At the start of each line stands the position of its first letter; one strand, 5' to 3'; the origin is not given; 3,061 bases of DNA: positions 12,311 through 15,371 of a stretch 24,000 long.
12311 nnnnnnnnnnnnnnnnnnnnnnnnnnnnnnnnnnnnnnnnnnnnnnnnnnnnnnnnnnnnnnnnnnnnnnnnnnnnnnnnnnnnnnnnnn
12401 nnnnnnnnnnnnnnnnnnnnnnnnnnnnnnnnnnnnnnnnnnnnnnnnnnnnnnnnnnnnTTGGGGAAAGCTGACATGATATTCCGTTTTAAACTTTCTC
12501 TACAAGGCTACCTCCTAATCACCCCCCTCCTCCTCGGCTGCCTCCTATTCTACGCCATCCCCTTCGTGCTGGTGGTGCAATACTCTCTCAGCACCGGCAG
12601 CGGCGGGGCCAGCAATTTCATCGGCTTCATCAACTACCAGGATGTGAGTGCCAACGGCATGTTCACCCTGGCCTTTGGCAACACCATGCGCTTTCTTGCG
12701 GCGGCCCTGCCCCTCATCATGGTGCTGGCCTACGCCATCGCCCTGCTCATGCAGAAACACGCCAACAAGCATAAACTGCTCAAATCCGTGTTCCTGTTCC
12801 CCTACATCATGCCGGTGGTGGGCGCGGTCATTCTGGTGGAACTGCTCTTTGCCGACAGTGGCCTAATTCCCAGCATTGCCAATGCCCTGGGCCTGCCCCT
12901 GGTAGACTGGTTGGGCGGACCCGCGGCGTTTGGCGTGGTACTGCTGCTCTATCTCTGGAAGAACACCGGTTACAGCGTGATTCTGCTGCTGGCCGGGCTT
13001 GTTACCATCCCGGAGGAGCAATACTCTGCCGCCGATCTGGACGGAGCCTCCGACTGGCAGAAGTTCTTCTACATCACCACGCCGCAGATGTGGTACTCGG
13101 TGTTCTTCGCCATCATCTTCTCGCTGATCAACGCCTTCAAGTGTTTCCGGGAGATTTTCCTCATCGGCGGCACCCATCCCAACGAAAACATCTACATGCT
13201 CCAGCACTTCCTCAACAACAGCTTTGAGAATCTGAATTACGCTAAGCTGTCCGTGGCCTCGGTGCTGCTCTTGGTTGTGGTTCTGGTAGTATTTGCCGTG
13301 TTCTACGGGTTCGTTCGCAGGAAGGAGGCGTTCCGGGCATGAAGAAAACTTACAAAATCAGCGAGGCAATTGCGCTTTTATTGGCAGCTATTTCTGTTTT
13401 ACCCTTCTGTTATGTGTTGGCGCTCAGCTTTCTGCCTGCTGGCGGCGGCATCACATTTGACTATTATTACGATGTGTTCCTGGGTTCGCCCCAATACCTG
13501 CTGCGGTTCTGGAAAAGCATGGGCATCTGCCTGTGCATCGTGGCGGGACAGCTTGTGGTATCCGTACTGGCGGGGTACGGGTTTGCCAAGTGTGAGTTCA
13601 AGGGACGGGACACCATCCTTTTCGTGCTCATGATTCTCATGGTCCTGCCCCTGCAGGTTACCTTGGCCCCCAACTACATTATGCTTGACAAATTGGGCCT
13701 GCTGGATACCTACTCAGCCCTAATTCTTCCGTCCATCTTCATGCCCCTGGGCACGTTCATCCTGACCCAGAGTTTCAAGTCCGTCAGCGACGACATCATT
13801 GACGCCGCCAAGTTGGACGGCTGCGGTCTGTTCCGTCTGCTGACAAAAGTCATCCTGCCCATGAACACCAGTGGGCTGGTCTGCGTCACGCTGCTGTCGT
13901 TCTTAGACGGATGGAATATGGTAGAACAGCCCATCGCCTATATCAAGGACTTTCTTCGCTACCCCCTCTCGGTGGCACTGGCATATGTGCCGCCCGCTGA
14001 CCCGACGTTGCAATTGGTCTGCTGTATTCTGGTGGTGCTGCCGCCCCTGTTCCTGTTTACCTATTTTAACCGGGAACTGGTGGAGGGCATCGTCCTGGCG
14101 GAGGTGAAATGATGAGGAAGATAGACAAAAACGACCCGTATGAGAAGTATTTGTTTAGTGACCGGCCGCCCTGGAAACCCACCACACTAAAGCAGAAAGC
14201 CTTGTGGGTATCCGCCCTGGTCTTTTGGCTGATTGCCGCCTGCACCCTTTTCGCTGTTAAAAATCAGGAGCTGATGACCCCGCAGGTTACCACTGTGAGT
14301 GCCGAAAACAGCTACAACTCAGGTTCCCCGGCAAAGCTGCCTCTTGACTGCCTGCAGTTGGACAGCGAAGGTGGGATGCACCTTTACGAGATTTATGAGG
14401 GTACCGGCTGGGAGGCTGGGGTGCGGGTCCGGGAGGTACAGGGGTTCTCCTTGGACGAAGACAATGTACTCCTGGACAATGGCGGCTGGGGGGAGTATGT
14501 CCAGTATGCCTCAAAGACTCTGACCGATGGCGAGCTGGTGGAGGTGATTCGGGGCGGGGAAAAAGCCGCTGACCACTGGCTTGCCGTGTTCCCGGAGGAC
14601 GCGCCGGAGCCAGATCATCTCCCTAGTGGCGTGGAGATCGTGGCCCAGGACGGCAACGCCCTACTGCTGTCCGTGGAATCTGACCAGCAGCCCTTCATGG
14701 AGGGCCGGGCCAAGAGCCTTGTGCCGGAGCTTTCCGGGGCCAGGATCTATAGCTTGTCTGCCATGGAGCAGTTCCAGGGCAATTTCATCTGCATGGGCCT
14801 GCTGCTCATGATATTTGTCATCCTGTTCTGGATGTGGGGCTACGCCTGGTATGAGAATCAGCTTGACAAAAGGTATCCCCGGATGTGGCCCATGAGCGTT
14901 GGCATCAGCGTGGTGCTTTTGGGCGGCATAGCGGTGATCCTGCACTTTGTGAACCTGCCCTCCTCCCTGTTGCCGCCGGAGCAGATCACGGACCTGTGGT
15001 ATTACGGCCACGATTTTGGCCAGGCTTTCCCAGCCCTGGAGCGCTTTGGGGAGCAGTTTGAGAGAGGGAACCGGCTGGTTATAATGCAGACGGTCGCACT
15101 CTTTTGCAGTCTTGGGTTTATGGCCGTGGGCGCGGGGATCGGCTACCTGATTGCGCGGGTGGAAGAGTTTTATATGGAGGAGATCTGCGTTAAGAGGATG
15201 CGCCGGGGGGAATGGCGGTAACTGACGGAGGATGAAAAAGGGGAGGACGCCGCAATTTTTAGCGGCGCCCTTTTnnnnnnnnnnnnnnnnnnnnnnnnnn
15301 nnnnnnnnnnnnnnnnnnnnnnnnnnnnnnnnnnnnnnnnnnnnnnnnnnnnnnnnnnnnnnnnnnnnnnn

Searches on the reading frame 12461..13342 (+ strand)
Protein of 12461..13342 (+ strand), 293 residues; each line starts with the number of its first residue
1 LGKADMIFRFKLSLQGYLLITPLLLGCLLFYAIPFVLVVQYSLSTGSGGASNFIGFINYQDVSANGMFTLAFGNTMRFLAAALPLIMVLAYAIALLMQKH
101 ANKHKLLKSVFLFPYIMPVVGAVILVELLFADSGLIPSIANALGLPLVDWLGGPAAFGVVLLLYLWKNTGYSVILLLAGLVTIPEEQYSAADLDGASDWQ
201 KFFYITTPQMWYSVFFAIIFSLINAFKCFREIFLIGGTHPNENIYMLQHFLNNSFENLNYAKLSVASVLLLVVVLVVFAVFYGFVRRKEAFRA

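Call 3: search_protein_families(library=pfam, proteins=[window:12461-13342:+], max_evalue=0.01)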
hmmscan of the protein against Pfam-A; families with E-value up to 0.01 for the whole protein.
window:12461-13342:+ (293 aa): 1 family
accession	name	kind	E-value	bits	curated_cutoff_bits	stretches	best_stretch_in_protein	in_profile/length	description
PF00528.27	BPD_transp_1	-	3.4e-13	50.1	26.4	1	103-287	16-181/184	Binding-protein-dependent transport system inner membrane component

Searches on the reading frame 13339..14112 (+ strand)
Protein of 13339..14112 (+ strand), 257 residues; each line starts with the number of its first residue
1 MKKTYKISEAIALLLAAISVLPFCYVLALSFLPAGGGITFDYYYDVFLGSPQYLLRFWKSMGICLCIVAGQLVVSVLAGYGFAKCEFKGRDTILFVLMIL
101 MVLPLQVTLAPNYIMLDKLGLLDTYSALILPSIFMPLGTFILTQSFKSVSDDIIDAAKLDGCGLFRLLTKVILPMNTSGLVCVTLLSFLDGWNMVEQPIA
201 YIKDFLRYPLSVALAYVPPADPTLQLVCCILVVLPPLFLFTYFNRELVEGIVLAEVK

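Call 3: search_protein_families(library=pfam, proteins=[window:13339-14112:+], max_evalue=0.01)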
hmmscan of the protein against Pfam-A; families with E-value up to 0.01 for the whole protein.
window:13339-14112:+ (257 aa): 1 family
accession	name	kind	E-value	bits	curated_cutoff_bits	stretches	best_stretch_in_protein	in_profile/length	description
PF00528.27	BPD_transp_1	-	2.3e-10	41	26.4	1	76-194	2-124/184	Binding-protein-dependent transport system inner membrane component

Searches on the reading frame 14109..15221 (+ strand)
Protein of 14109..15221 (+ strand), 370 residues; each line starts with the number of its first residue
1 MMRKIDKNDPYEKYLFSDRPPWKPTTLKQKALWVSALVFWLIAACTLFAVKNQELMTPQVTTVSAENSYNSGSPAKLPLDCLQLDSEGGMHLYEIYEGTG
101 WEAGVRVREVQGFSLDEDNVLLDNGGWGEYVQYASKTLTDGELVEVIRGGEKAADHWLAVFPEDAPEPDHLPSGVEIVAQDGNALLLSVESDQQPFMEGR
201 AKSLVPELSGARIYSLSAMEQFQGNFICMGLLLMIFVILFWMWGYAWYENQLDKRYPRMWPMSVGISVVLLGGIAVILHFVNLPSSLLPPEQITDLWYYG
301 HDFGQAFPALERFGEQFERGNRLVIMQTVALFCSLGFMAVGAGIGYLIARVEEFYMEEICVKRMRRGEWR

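Call 3: search_protein_families(library=pfam, proteins=[window:14109-15221:+], max_evalue=0.01)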
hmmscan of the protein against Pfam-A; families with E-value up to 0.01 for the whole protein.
window:14109-15221:+ (370 aa): 1 family
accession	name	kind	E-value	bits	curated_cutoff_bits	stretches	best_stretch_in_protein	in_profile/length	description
PF07331.16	TctB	-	0.0023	18.5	29.1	1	229-349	3-94/137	Tripartite tricarboxylate transporter TctB family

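Call 31: search_protein_families(library=ncbifam, proteins=[window:14109-15221:+], max_evalue=0.1)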
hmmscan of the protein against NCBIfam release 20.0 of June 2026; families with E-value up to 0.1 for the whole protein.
window:14109-15221:+ (370 aa): 0 families

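Call 74: search_protein_families(library=pfam, proteins=[window:14109-15221:+], max_evalue=0.1)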
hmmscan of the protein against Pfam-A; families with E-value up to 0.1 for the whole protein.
window:14109-15221:+ (370 aa): 1 family
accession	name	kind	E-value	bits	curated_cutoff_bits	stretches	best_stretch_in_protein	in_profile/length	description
PF07331.16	TctB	-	0.0023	18.5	29.1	1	229-349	3-94/137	Tripartite tricarboxylate transporter TctB family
